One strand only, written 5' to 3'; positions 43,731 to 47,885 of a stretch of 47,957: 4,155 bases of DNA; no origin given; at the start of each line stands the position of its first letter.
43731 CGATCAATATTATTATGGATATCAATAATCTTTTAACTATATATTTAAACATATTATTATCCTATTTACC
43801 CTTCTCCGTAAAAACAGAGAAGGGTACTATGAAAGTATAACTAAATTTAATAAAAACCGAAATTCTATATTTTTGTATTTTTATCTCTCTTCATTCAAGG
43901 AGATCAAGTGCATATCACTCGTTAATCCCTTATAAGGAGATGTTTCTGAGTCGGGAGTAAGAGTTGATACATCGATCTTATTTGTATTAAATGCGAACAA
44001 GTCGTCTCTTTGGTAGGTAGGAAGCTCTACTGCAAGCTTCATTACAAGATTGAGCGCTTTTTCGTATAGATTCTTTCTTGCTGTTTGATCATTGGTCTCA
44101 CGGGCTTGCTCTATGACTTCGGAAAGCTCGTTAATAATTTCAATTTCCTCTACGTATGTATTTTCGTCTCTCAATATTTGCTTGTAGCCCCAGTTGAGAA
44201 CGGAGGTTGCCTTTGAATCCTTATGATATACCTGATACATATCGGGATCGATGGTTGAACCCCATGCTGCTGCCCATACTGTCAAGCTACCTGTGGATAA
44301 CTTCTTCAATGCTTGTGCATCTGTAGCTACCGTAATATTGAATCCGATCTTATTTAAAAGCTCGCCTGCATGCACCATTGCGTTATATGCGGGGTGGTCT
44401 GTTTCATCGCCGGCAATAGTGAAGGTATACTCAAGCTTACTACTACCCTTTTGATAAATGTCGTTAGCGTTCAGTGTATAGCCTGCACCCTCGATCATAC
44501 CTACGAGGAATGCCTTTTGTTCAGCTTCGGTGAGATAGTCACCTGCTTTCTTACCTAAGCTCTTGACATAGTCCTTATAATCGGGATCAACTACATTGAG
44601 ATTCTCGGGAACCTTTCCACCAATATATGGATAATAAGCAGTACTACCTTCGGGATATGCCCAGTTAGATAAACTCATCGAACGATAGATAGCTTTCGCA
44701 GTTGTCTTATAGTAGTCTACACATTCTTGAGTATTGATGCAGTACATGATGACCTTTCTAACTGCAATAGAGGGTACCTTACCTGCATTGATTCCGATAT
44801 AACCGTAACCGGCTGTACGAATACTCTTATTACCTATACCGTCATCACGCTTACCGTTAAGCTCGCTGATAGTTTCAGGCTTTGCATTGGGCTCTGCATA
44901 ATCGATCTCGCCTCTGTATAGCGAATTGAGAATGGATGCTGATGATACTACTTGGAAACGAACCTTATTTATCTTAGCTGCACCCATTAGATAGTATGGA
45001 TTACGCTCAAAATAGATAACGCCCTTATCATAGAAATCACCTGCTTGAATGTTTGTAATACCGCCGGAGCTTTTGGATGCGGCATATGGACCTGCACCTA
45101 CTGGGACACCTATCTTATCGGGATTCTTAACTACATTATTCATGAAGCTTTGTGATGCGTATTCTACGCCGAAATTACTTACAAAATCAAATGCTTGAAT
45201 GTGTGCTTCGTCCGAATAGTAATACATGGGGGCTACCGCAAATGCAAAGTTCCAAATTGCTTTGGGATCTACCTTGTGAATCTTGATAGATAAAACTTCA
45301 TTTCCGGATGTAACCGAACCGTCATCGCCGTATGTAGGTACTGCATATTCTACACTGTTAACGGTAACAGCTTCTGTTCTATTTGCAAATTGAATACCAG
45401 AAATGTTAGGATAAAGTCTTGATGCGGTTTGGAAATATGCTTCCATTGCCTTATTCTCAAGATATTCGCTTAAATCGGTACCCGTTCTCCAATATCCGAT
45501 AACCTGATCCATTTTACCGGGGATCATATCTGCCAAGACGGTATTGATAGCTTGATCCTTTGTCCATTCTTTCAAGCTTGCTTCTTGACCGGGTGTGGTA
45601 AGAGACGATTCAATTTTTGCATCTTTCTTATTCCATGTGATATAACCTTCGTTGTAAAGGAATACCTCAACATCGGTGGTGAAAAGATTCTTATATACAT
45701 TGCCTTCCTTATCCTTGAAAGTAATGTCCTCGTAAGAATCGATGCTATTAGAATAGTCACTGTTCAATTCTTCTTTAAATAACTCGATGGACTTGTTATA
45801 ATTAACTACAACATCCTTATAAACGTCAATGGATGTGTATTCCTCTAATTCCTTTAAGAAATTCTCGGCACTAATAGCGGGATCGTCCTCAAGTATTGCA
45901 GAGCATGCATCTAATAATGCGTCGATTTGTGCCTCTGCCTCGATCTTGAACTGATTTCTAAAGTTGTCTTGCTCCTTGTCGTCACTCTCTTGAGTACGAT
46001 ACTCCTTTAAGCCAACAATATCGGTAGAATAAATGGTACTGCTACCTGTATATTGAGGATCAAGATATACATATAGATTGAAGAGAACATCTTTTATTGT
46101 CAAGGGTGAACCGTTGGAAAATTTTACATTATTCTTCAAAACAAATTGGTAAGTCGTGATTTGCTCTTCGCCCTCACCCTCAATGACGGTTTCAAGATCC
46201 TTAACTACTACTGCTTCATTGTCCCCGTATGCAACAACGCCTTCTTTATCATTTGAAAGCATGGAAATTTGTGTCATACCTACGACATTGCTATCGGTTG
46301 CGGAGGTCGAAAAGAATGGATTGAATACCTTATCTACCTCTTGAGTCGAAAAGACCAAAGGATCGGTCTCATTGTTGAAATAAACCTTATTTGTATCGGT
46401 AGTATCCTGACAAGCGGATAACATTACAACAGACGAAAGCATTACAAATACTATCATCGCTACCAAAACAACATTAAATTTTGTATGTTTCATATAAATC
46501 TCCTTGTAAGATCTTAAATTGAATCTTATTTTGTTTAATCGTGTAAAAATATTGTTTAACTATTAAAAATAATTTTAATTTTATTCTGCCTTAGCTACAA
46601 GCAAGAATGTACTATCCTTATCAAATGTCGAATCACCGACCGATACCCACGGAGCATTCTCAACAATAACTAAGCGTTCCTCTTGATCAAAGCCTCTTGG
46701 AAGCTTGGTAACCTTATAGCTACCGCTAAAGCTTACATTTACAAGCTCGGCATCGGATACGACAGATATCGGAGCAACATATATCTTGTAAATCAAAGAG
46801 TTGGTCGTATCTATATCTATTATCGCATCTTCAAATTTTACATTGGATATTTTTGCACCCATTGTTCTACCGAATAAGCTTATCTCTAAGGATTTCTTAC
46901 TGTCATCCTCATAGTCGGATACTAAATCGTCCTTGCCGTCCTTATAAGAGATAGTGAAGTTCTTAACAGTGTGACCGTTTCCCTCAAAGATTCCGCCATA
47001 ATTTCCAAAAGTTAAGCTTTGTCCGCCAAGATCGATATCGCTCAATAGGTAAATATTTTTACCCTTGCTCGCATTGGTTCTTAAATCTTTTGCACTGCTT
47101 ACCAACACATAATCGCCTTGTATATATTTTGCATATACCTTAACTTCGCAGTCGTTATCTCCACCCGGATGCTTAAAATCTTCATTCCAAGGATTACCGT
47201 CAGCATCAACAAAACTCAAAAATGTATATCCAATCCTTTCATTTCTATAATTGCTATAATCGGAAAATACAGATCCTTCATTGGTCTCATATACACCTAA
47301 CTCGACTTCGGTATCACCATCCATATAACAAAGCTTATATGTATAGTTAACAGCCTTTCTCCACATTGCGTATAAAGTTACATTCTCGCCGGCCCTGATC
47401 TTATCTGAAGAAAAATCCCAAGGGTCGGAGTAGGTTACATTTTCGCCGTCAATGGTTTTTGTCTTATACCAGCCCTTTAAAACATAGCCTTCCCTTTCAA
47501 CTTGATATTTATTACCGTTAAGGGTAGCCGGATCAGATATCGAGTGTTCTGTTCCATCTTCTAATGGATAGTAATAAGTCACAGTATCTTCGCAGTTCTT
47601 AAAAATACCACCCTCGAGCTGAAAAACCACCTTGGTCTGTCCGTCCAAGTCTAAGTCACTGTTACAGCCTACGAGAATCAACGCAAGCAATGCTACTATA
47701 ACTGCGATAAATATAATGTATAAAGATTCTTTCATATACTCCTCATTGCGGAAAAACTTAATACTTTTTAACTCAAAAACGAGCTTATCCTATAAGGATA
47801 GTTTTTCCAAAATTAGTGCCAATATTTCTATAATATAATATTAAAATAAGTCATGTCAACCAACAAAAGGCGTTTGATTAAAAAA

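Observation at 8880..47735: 39-kb same-strand island coupling an Opp peptide importer, an S8 cell-envelope protease and six uncharacterised lipoproteins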

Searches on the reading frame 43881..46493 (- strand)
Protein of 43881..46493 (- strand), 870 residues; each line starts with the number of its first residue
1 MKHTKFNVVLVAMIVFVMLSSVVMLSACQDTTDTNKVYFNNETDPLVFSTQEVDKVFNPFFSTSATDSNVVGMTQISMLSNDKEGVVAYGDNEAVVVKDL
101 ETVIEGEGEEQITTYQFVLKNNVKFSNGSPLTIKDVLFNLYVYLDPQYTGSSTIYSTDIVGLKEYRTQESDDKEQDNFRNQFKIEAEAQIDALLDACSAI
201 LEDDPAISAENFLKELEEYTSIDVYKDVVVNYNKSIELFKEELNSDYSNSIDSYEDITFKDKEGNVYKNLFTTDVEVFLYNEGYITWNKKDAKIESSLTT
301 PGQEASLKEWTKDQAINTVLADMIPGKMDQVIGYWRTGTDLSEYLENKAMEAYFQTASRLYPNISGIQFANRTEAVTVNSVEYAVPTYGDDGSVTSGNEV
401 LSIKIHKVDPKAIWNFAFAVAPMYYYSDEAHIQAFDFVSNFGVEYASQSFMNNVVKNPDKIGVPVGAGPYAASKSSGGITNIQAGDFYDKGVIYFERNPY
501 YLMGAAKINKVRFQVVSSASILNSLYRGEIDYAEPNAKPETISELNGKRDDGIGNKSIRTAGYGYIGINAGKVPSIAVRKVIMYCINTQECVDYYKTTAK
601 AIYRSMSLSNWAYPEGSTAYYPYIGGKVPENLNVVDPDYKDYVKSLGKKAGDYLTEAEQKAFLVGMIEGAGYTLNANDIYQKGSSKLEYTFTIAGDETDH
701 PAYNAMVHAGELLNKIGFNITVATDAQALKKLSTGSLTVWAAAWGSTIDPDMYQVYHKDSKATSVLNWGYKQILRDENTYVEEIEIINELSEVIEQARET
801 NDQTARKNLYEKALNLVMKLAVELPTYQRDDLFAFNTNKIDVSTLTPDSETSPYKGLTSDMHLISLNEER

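Call 6: search_protein_families(library=pfam, proteins=[window:43881-46493:-], max_evalue=0.01)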
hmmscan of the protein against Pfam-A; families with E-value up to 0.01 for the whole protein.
window:43881-46493:- (870 aa): 1 family
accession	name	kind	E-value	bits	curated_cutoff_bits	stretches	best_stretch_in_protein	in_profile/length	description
PF00496.27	SBP_bac_5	-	5.2e-28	98.7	32.4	2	379-758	38-360/368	Bacterial extracellular solute-binding proteins, family 5 Middle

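Call 25: find_related_loci(query=window:43881-46493:-, collection=metagenome_contigs, flank=10000)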
Query window:43881-46493:- (870 aa) in metagenome_contigs; peptide patterns used: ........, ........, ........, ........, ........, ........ (x = any residue, [..] = any of these).
250 stretches matched a pattern; 232 encode a relative of the query (tblastn E <= 1e-3); the best 80 are kept; 80 distinct loci.
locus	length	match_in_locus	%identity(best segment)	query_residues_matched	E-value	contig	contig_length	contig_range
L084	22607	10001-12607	66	3-866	0e+0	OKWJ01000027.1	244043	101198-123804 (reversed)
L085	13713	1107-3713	66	3-866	0e+0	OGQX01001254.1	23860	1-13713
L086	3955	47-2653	66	3-866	0e+0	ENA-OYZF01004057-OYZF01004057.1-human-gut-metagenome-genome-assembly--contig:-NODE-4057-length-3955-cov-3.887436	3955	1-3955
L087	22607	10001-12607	66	3-866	0e+0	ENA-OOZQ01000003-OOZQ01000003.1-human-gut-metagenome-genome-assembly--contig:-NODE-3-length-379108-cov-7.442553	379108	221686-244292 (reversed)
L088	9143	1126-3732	66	3-866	0e+0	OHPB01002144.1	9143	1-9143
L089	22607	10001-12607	66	3-866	0e+0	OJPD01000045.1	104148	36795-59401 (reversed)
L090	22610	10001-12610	66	3-866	0e+0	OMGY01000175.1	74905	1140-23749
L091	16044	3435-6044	66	3-866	0e+0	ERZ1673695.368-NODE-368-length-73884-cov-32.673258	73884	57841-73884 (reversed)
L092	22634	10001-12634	64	1-870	0e+0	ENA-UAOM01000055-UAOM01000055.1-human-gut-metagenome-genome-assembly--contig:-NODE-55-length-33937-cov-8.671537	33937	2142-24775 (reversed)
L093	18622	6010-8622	63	1-870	0e+0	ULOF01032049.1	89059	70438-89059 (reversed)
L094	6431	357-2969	63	1-870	0e+0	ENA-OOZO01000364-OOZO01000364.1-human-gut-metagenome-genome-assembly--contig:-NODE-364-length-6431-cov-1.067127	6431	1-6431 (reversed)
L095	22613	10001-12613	63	1-870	0e+0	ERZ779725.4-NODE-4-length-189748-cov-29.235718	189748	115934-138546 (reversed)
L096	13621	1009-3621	63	1-870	0e+0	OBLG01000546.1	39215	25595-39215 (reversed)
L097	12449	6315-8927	63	1-870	0e+0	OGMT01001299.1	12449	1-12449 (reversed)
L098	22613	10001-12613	63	1-870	0e+0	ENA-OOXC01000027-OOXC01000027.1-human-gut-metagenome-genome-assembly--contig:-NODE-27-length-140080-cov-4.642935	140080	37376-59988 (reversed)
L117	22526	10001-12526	60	21-869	0e+0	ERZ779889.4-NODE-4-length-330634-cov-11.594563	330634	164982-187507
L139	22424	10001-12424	52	41-867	0e+0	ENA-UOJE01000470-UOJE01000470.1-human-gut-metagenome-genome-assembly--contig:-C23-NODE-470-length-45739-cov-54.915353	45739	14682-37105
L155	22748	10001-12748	48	22-869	0e+0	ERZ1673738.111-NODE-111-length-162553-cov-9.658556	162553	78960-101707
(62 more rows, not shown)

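Call 31: search_protein_families(library=pfam, proteins=[L117:17799-18422:+, L117:18487-18999:+, L117:18996-20417:+, L139:17329-17679:+, L139:17798-19558:+, L139:19790-20149:+, L139:20181-21851:+, L155:19615-21600:+, L155:21708-22511:-], max_evalue=0.001)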
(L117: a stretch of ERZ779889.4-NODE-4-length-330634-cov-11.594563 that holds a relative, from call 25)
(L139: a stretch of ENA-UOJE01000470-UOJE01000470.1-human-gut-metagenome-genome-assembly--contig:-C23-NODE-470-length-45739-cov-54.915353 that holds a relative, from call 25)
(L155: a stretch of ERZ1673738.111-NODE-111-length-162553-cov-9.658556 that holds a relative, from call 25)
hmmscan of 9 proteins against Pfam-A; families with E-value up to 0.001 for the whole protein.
L117:17799-18422:+ (207 aa): 0 families

L117:18487-18999:+ (170 aa): 3 families
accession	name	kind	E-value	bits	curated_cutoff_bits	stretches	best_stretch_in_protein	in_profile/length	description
PF04542.20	Sigma70_r2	-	1.2e-10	41.4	24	1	25-89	1-70/71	Sigma-70 region 2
PF08281.18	Sigma70_r4_2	-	5.3e-05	23.2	25.7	1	125-162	17-54/54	Sigma-70, region 4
PF04545.22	Sigma70_r4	-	0.00056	19.8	24.1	0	127-162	13-48/50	Sigma-70, region 4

L117:18996-20417:+ (473 aa): 2 families
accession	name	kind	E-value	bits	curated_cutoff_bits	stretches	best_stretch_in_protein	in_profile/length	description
PF25106.1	VWA_4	-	4.4e-07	30.1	27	1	256-368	2-106/169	von Willebrand factor A domain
PF20782.3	TssR_VWA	-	0.00049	19.7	25.7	0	251-328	45-122/304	TssR protein VWA domain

L139:17329-17679:+ (116 aa): 3 families
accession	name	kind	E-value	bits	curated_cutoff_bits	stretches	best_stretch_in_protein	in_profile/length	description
PF13240.11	Zn_Ribbon_1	-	4.5e-10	39.4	25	1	2-22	1-21/23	zinc-ribbon domain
PF12773.13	DZR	-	2.7e-06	27.9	27.3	1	3-25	1-23/45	Double zinc ribbon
PF13248.11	Zn_ribbon_3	-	2e-05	24.3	27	1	2-23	4-25/26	zinc-ribbon domain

L139:17798-19558:+ (586 aa): 2 families
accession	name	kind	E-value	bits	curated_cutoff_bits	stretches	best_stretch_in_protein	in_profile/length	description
PF01432.26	Peptidase_M3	-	1.7e-66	225.9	27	1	194-569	4-453/457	Peptidase family M3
PF08439.15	Peptidase_M3_N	-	5.2e-13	49.5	25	1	101-167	1-67/70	Oligopeptidase F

L139:19790-20149:+ (119 aa): 1 family
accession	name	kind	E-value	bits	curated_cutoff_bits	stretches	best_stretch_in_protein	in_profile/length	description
PF03780.18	Asp23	-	1.1e-25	90.5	28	1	9-116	2-107/108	Asp23 family, cell envelope-related function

L139:20181-21851:+ (556 aa): 3 families
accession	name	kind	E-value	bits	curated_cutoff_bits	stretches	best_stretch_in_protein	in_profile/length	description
PF13684.11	FakA-like_C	-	3.6e-78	262.3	23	1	338-556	1-216/216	Fatty acid kinase subunit A-like, C-terminal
PF02734.22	Dak2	-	1.7e-43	149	27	1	34-198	1-173/174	DAK2 domain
PF21645.3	FakA-like_M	-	1.6e-25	89.2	24.9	1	235-319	1-79/80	Fatty acid kinase subunit A-like, middle domain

L155:19615-21600:+ (661 aa): 3 families
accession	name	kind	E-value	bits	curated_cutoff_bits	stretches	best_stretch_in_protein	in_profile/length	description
PF07944.18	Beta-AFase-like_GH127_cat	-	3.5e-32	112.3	24.9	1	92-390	49-333/376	Beta-L-arabinofuranosidase, GH127 catalytic domain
PF20736.2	Glyco_hydro127M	-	5.7e-06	26.8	24.2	1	472-559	4-92/95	Beta-L-arabinofuranosidase, GH127 middle domain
PF07470.19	Glyco_hydro_88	-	0.00021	20.8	26.6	0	277-339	24-83/352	Glycosyl Hydrolase Family 88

L155:21708-22511:- (267 aa): 5 families
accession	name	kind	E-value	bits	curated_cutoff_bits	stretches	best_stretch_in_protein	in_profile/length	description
PF12833.13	HTH_18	-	5.1e-09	36.7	33.6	1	193-260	1-68/80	Helix-turn-helix domain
PF07883.17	Cupin_2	-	2.4e-06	27.6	27.2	1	36-85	11-60/70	Cupin domain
PF02311.25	AraC_binding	-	6.3e-05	23.2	21.1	1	33-84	13-64/135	AraC-like ligand binding domain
PF01050.24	MannoseP_isomer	-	0.00032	21.3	23.6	1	37-99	44-105/116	Mannose-6-phosphate isomerase C-terminal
PF00165.29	HTH_AraC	-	0.00048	20.6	26.6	0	180-220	1-41/42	Bacterial regulatory helix-turn-helix proteins, AraC family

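Call 44: search_solved_structures(query=window:43881-46493:-, max_evalue=0.00001)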
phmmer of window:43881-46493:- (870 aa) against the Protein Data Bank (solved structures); distinct sequences matched with E-value up to 0.00001: 1.
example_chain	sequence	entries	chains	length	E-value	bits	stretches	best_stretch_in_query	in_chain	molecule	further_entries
9p48_A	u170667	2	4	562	5.8e-06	28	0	91-153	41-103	Peptide ABC transporter, peptide-binding protein OppA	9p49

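Call 45: search_protein_families(library=ncbifam, proteins=[window:43881-46493:-], max_evalue=0.01)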
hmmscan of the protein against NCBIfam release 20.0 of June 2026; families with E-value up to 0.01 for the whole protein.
window:43881-46493:- (870 aa): 2 families
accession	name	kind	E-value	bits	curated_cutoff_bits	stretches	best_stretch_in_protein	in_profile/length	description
NF045467.1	Opp4A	equivalog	1.4e-23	82.9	650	3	50-172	42-152/556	oligopeptide ABC transporter substrate-binding protein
TIGR04028.1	SBP_KPN_01854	hypoth_equivalog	1.3e-07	30.6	468.5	1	666-838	325-489/509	TIGR04028 family ABC transporter substrate-binding protein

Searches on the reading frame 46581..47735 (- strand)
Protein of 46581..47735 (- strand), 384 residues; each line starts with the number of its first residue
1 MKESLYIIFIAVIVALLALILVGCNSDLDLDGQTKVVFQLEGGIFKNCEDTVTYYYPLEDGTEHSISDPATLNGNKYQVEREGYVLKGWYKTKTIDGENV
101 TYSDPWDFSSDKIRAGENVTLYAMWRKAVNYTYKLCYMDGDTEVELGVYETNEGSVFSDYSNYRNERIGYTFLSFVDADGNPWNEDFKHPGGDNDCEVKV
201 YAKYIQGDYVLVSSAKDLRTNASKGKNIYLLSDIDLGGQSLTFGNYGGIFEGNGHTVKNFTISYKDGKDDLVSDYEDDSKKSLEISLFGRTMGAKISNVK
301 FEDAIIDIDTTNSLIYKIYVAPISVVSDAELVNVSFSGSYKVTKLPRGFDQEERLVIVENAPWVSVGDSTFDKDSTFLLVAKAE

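Call 6: search_protein_families(library=pfam, proteins=[window:46581-47735:-], max_evalue=0.01)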
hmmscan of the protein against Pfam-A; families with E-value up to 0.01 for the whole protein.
window:46581-47735:- (384 aa): 1 family
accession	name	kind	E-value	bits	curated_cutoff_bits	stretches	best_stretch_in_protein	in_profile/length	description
PF09479.16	Flg_new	-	0.0009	19.8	27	1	76-123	25-64/65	Listeria-Bacteroides repeat domain (List_Bact_rpt)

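Call 45: search_protein_families(library=ncbifam, proteins=[window:46581-47735:-], max_evalue=0.01)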
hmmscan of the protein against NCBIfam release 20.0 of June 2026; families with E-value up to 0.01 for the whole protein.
window:46581-47735:- (384 aa): 3 families
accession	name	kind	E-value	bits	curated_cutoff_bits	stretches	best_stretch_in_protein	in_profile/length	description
NF033188.1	internalin_H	exception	1.1e-05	24.3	1050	1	80-209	373-485/548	InlH/InlC2 family class 1 internalin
NF033189.1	internalin_A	exception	2.6e-05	22.8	1600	1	79-184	594-685/799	class 1 internalin InlA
TIGR02543.1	List_Bact_rpt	repeat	4.8e-05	23.6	20.95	1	81-127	3-42/44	TIGR02543 family repeat protein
